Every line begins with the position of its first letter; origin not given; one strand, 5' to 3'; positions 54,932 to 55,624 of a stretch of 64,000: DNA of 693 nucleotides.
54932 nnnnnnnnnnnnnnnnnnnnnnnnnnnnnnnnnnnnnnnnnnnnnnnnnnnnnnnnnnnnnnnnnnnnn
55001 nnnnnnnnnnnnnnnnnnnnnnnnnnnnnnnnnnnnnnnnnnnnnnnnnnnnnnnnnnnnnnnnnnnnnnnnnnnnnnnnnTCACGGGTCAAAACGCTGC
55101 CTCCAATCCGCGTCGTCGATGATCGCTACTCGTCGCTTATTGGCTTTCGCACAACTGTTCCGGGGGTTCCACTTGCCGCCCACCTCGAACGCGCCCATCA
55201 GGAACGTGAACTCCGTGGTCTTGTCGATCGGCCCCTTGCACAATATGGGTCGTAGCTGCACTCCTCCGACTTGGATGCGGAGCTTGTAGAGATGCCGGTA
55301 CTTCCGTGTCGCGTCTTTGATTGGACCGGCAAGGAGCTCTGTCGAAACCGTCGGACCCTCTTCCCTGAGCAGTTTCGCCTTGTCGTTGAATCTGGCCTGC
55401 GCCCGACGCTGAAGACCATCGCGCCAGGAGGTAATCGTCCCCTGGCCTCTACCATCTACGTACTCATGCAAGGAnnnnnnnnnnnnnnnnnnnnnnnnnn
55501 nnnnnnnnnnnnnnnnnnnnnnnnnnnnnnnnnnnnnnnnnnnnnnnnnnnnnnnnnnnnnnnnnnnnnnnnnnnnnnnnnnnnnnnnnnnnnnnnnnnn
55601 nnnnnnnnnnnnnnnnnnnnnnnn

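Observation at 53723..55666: Three-gene toxin/HTH/unknown operon at the prophage end (candidate defense or addiction cargo)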

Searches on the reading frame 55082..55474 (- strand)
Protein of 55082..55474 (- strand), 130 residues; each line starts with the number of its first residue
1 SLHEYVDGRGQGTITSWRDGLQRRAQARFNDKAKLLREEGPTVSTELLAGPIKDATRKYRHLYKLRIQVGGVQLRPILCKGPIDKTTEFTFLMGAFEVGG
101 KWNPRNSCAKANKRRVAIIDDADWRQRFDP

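Call 23: search_solved_structures(query=A2, max_evalue=10, show_alignments=3)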
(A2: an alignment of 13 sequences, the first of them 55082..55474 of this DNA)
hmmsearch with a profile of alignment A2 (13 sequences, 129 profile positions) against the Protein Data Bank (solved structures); distinct sequences matched with E-value up to 10: 1.
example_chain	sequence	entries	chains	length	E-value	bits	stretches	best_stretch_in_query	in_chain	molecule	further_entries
9bd1_A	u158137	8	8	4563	0.41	14.2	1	15-115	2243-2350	Apolipoprotein B-100 | Apolipoprotein B 100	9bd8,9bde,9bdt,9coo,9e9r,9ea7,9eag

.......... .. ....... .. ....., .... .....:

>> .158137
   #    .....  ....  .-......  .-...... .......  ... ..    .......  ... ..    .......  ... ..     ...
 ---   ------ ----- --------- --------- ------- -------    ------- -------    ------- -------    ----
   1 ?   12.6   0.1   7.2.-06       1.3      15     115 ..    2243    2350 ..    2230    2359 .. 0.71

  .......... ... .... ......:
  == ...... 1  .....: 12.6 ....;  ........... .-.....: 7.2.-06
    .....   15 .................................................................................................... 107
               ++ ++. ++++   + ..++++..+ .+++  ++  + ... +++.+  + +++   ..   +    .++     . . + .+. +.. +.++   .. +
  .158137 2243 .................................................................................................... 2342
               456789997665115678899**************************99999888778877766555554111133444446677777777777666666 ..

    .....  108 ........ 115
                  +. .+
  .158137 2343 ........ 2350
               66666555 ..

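Call 29: find_related_loci(query=A2, collection=genome_contigs, flank=10000)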
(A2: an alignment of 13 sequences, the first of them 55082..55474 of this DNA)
Query A2 (130 aa) in genome_contigs; peptide patterns used: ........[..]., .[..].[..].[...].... (x = any residue, [..] = any of these).
127 stretches matched a pattern; 71 encode a relative of the query (tblastn E <= 1e-3); 71 distinct loci.
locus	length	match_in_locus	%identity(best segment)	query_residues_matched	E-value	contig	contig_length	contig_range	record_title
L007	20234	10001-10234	97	53-130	1e-48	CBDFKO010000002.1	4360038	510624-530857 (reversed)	MAG: Acidobacteriota bacterium isolate 56443360-9f90-4b44-89ee-e98ee14cdcc8 genome assembly, contig: contig_2, whole gen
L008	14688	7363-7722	49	2-126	3e-33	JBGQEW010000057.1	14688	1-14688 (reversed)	MAG: Terriglobia bacterium isolate OBJ2_061818_090_68 k141_312770_length_14688_cov_14.4769, whole genome shotgun sequenc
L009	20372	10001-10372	49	2-129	2e-32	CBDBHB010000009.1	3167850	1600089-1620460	MAG: Acidobacteriota bacterium isolate fd1ed483-0bf5-48ba-8a2f-93b9c7f7d2ca genome assembly, contig: contig_9, whole gen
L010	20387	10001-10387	44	2-129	9e-32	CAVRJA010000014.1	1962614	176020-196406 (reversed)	MAG: uncultured Acidobacteriota bacterium isolate MFD05942.bin.2.7 genome assembly, contig: contig_8739, whole genome sh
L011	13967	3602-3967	41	1-129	4e-30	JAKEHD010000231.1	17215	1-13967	MAG: Blastocatellia bacterium isolate PMV_6.28 PMV_6.28.k101_380846, whole genome shotgun sequence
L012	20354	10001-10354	44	2-125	8e-30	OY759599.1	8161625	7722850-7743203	MAG: Desulfatiglandales bacterium isolate ef928343-fb2c-4ac1-bd77-a4af7a033044 genome assembly, chromosome: 1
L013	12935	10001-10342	44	1-121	2e-27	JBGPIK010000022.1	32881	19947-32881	MAG: Candidatus Binatia bacterium isolate OBJ_0618_7090110_336 k141_2107453_length_32881_cov_156.9456, whole genome shot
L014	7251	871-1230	42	1-125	2e-26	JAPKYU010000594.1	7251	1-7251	MAG: Acidobacteria bacterium isolate LacPavin_0920_SED5_MAG_65_11 LacPavin_0920_SED5_scaffold_199071, whole genome shotg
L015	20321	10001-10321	45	2-113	7e-26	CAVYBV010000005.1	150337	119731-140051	MAG: uncultured Acidobacteriota bacterium isolate MFD03044.bin.1.157 genome assembly, contig: contig_22627, whole genome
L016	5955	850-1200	41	2-127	1e-25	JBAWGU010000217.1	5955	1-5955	MAG: Pyrinomonadaceae bacterium isolate MFD04555_ilm_asm_bin4 k127_1807, whole genome shotgun sequence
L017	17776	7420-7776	41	1-128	3e-25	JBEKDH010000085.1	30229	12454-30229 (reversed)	MAG: Terracidiphilus sp. isolate SPRUCE 179 SPRUCE_179_85, whole genome shotgun sequence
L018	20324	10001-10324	42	1-113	4e-24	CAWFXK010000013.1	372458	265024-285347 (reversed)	MAG: uncultured Acidobacteriaceae bacterium isolate MFD09286.bin.2.106 genome assembly, contig: contig_67020, whole geno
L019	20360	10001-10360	37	1-127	6e-24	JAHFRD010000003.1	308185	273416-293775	MAG: Hydrogenophilales bacterium isolate nzgw566 NODE_13_length_308186_cov_12.953231, whole genome shotgun sequence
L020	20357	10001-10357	38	1-126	1e-23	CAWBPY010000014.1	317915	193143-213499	MAG: uncultured Acidobacteriota bacterium isolate MFD09206.bin.1.119 genome assembly, contig: contig_6511, whole genome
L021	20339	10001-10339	40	2-121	7e-23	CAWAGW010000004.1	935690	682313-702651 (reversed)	MAG: uncultured delta proteobacterium isolate MFD02416.bin.2.191 genome assembly, contig: contig_1911, whole genome shot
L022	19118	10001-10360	35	1-126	1e-22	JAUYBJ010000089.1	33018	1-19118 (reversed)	MAG: Methylococcales bacterium isolate C19_metabat.bin.15 C19_k141_46802, whole genome shotgun sequence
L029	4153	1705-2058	35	2-126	1e-21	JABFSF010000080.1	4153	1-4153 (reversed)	MAG: Methylotenera sp. isolate WB-IL-03 seq_16851, whole genome shotgun sequence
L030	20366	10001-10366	36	1-127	3e-21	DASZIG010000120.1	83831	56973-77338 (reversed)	MAG TPA_asm: Terriglobia bacterium isolate SMAG_U6596 k141_6464658, whole genome shotgun sequence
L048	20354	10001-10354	34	1-125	1e-17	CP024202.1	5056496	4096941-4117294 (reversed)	Methylomicrobium sp. wino1 chromosome, complete genome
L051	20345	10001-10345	36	2-123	3e-17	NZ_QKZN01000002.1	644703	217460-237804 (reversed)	Cupriavidus phytorum strain MLR2-44 Ga0215867_102, whole genome shotgun sequence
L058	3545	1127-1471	34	1-121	2e-14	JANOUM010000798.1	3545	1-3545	MAG: Rhodoferax sp. isolate VAR_39_metabat_138_sub VAR_39_k141_6212961, whole genome shotgun sequence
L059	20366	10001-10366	31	1-125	2e-14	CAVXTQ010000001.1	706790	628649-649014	MAG: uncultured Acidobacteriota bacterium isolate MFD05521.bin.2.5 genome assembly, contig: contig_133206, whole genome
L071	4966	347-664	31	1-111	3e-10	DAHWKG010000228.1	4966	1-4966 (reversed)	MAG TPA_asm: Sulfobacillus sp. isolate clean1332 k141_661209, whole genome shotgun sequence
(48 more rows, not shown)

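Call 33: predict_structure(alignment_id=A3)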
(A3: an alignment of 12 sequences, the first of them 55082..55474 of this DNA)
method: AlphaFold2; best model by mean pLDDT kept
length: 130 residues; sequences in the alignment: 12
mean_pLDDT: 90.4   pTM: 0.86
mean pLDDT of the five models: 90.4, 88.9, 85.5, 82.3, 82.1
residues with pLDDT >= 90: 84; 70-90: 45; 50-70: 1; < 50: 0
segments of 3 or more residues with pLDDT < 50: none
pLDDT, mean of each block of 10 residues (from residue 1): 96 96 94 91 77 82 88 89 90 91 92 96 94
secondary structure, 60 per line:
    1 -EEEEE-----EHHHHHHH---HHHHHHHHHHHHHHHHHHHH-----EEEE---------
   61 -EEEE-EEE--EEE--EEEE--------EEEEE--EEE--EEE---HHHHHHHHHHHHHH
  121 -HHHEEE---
elements in order: E2-6 H13-19 H23-42 E48-51 E62-65 E67-69 E72-74 E77-80 E89-93 E96-98 E101-103 H107-120 E125-127

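Call 35: fold_search(model_id=the predicted structure, library=pdb)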
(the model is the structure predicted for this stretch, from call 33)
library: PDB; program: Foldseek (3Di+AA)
matches with E <= 10: 294; with E <= 0.001: 0
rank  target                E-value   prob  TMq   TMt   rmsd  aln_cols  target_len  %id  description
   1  4fxe_E                1.3e-01  0.90  0.45  0.66   3.3        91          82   18  Crystal structure of the intact E. coli RelBE toxin-antitoxin complex (released 2012-08-29)
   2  4fxe_F                1.5e-01  0.84  0.43  0.64   4.0        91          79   14  Crystal structure of the intact E. coli RelBE toxin-antitoxin complex (released 2012-08-29)
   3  8a0x_C                3.1e-01  0.47  0.46  0.52   5.3       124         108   14  Crystal structure of the HigB2-HigA2 tetramer in complex with operator DNA (released 2023-05-03)
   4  5ja8_E                4.8e-01  0.28  0.40  0.46   5.4       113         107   13  Crystal structure of the HigB2 toxin in complex with Nb2 (released 2017-04-05)
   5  8im2_F                5.8e-01  0.06  0.20  0.08  14.4        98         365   20  Crystal structure of human HPPD complexed with NTBC (released 2023-10-18)
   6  9lia                  6.6e-01  0.08  0.20  0.09  12.9        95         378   15  Crystal structure of AaHPPD-ZD001 complex (released 2025-07-02)
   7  8im3_C                7.0e-01  0.06  0.21  0.08  14.3       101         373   20  Crystal structure of human HPPD complexed with compound a10 (released 2023-10-18)
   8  9fpm                  8.0e-01  0.04  0.21  0.17  12.6       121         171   10  Crystal structure of the Tin2-fold effector protein Tue1 from Thecaphora thlaspeos (released 2025-06-25)
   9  9kgm_A                9.6e-01  0.06  0.20  0.07  11.2        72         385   15  Complex structure of OsHPPD with MBQ (released 2025-11-12)
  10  9kp0_B                1.0e+00  0.10  0.20  0.09   6.8        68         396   16  Crystal structure of Oryza sativa HPPD (released 2025-06-25)
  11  6xrc_A                1.0e+00  0.06  0.26  0.09  14.4       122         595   11  Apo NIS synthetase DesD variant R306Q (released 2020-10-28)
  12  8xtv_B                1.0e+00  0.03  0.16  0.07  13.1       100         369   16  Crystal structure of AaHPPD-Y14150 complex (released 2025-01-15)
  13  5ja8_G                1.1e+00  0.23  0.44  0.52   4.9       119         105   17  Crystal structure of the HigB2 toxin in complex with Nb2 (released 2017-04-05)
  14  3zm2                  1.1e+00  0.04  0.16  0.09   9.9        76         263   10  Catalytic domain of human SHP2 (released 2014-04-23)
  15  3isq                  1.2e+00  0.06  0.20  0.10  11.8        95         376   19  Crystal structure of human 4-Hydroxyphenylpyruvate dioxygenase (released 2009-09-15)
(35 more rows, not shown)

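Call 39: search_protein_families(library=pfam, proteins=[L022:10853-11362:+, L048:10859-11374:+, L051:10894-11454:+, L058:2018-2665:+, L019:10858-11415:+, L008:8367-8765:+, L030:11259-11684:+, L059:10870-11208:+, L029:2605-3030:+, L071:1271-1708:+], max_evalue=10)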
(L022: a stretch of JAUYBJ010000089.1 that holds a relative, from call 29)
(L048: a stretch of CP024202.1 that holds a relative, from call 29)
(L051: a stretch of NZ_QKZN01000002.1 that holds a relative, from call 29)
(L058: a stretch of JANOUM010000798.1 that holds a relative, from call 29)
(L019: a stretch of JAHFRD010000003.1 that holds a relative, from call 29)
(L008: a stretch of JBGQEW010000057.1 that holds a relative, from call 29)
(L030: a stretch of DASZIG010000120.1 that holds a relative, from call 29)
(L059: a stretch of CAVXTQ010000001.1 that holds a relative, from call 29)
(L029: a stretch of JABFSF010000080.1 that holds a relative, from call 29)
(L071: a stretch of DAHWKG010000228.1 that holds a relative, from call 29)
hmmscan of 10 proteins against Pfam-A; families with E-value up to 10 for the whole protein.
L022:10853-11362:+ (169 aa): 0 families

L048:10859-11374:+ (171 aa): 0 families

L051:10894-11454:+ (186 aa): 0 families

L058:2018-2665:+ (215 aa): 0 families

L019:10858-11415:+ (185 aa): 0 families

L008:8367-8765:+ (132 aa): 1 family
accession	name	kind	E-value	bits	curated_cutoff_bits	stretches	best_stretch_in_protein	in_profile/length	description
PF11950.13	DUF3467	-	7.9e-07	29.5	25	1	26-91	27-90/92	Protein of unknown function (DUF3467)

L030:11259-11684:+ (141 aa): 1 family
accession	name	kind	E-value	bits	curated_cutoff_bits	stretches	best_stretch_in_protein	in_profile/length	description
PF11950.13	DUF3467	-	1.8e-08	34.8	25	1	1-97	1-91/92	Protein of unknown function (DUF3467)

L059:10870-11208:+ (112 aa): 1 family
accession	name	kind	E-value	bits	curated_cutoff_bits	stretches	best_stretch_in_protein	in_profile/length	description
PF11950.13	DUF3467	-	8.1e-10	39.1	25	1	14-98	19-91/92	Protein of unknown function (DUF3467)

L029:2605-3030:+ (141 aa): 1 family
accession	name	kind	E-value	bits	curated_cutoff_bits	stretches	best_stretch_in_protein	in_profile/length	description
PF02556.19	SecB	-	0.11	12.9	26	1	37-126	35-125/141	Preprotein translocase subunit SecB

L071:1271-1708:+ (145 aa): 1 family
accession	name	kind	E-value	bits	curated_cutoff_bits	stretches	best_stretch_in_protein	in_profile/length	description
PF02556.19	SecB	-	8.2e-09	35.9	26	1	18-138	24-137/141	Preprotein translocase subunit SecB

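Call 70: find_related_loci(query=A2, collection=viral_contigs, flank=8000)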
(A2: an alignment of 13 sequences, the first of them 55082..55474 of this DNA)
Query A2 (130 aa) in viral_contigs; peptide patterns used: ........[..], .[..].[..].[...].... (x = any residue, [..] = any of these).
35 stretches matched a pattern; 5 encode a relative of the query (tblastn E <= 1e-3); 5 distinct loci.
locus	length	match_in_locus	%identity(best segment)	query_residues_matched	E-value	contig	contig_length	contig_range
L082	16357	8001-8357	42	4-126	7e-25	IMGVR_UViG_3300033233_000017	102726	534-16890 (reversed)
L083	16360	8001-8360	38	1-127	3e-22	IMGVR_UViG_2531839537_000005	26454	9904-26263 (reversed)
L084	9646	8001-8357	38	2-127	3e-21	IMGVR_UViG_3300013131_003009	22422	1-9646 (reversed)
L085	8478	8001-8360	34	1-127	3e-20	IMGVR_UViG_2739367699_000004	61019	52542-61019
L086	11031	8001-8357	32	1-125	9e-20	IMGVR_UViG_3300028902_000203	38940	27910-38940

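Call 83: search_solved_structures(query=A7, max_evalue=10, show_alignments=2)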
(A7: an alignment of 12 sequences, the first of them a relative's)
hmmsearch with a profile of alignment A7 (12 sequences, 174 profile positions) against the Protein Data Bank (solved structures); distinct sequences matched with E-value up to 10: 7.
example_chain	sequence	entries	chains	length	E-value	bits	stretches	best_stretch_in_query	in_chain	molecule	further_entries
5mtw_C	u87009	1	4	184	0.00013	24.8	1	67-152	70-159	SecB-like chaperone Rv1957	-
1t2l_A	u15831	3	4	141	0.56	12.9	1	87-123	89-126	Coactosin-like protein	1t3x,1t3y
1vfq_A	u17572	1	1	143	0.58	12.9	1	87-123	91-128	Coactosin-like protein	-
1wnj_A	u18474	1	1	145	0.6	12.8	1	87-123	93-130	Coactosin-like protein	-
1wm4_A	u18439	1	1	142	1.1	12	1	88-122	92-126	Coactosin-like protein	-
1udm_A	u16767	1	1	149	1.2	11.9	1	88-122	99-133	Coactosin-like protein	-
1tmw_A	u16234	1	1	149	1.4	11.6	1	87-123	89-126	Coactosin-like protein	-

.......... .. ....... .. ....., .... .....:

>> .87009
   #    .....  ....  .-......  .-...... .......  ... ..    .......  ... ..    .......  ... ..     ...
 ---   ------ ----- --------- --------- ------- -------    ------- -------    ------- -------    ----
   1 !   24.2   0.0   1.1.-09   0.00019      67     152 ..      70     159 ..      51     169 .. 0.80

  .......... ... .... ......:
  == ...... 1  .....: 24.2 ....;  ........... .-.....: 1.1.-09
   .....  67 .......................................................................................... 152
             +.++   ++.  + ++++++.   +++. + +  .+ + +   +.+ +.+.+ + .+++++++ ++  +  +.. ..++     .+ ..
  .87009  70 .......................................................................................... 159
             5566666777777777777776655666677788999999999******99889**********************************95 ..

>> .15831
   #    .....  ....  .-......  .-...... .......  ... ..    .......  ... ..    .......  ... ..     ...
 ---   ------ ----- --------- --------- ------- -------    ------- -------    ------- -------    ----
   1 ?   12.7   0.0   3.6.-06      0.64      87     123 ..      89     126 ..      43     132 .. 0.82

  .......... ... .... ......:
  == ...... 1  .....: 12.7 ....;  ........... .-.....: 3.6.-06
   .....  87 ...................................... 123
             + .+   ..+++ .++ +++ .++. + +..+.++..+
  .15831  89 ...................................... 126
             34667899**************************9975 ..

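Call 84: search_solved_structures(query=A6, max_evalue=10, show_alignments=2)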
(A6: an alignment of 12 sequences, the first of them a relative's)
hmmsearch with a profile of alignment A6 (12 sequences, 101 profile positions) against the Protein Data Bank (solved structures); distinct sequences matched with E-value up to 10: 5.
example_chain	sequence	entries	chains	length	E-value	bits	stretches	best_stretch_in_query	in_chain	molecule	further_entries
6dbb_A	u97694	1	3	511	0.35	14.2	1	47-96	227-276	Putative aldehyde dehydrogenase family protein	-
1k46_A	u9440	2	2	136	0.37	14.1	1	36-88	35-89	PROTEIN-TYROSINE PHOSPHATASE YOPH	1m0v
1huf_A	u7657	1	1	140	0.41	14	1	36-88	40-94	TYROSINE PHOSPHATASE YOPH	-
2q97_T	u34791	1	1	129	0.64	13.4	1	56-97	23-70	Toxofilin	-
9t6t_A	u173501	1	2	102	1.3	12.4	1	22-84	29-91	Lmo1102 protein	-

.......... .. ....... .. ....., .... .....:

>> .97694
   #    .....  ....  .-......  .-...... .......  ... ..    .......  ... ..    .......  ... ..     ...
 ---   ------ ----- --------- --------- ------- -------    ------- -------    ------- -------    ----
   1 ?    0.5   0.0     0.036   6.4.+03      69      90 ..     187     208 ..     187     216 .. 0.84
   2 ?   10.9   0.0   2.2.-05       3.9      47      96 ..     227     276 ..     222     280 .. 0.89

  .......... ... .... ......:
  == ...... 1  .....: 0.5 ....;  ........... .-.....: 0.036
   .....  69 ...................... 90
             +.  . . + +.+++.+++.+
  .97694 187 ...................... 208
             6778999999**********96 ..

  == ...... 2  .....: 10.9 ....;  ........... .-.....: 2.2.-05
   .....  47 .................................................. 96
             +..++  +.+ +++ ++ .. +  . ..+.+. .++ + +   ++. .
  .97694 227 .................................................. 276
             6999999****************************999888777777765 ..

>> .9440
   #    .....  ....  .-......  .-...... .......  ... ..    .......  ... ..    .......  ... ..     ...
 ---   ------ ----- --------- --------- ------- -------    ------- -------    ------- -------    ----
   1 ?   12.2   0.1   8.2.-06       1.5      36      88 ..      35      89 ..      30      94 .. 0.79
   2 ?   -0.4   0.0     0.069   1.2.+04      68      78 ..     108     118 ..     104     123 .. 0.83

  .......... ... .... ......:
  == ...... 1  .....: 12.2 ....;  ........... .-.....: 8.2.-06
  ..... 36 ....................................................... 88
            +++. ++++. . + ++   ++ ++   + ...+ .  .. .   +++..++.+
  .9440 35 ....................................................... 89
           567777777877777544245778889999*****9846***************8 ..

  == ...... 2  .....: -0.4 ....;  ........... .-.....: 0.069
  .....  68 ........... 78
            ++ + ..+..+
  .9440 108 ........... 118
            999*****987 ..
